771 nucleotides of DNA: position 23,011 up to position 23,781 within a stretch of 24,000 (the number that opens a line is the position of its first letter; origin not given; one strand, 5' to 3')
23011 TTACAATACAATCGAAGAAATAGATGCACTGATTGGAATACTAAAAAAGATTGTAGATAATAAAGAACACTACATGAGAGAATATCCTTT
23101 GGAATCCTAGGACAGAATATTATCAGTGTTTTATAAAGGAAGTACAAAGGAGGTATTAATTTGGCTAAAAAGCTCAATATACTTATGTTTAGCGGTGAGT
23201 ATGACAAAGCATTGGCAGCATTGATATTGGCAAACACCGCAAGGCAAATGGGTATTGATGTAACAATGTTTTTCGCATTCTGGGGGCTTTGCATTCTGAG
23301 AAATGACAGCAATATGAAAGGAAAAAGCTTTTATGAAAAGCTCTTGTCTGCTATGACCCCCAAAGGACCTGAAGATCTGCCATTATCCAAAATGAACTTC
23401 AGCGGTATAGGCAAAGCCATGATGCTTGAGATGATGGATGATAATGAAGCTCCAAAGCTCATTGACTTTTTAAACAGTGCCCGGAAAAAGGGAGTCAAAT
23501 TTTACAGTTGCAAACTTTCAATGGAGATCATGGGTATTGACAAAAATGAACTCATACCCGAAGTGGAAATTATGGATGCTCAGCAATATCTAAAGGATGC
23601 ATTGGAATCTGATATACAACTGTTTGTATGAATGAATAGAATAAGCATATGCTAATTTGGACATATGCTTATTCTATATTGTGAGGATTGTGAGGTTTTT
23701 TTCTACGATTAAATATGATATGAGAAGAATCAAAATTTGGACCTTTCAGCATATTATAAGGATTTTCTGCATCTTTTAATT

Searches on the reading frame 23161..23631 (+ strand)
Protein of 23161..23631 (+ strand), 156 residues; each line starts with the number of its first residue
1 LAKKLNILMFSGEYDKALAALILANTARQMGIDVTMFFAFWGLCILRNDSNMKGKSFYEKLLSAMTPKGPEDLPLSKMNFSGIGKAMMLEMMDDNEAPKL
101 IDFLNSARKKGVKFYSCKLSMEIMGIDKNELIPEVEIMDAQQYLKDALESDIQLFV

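Call 39: search_protein_families(library=ncbifam, proteins=[window:23161-23631:+], max_evalue=1)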
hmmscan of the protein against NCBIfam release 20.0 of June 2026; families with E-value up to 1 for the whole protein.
window:23161-23631:+ (156 aa): 3 families
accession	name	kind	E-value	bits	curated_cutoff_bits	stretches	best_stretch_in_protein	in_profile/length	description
NF047629.1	SulfCarrDsrE2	equivalog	1.7e-17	64.1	210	1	2-156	3-159/159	sulfur carrier protein DsrE2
TIGR03010.1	sulf_tusC_dsrF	equivalog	0.099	12.6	94.15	1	113-145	73-105/116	sulfurtransferase complex subunit TusC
TIGR01772.1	MDH_euk_gproteo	equivalog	0.17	11.1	273.05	1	88-149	238-298/313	malate dehydrogenase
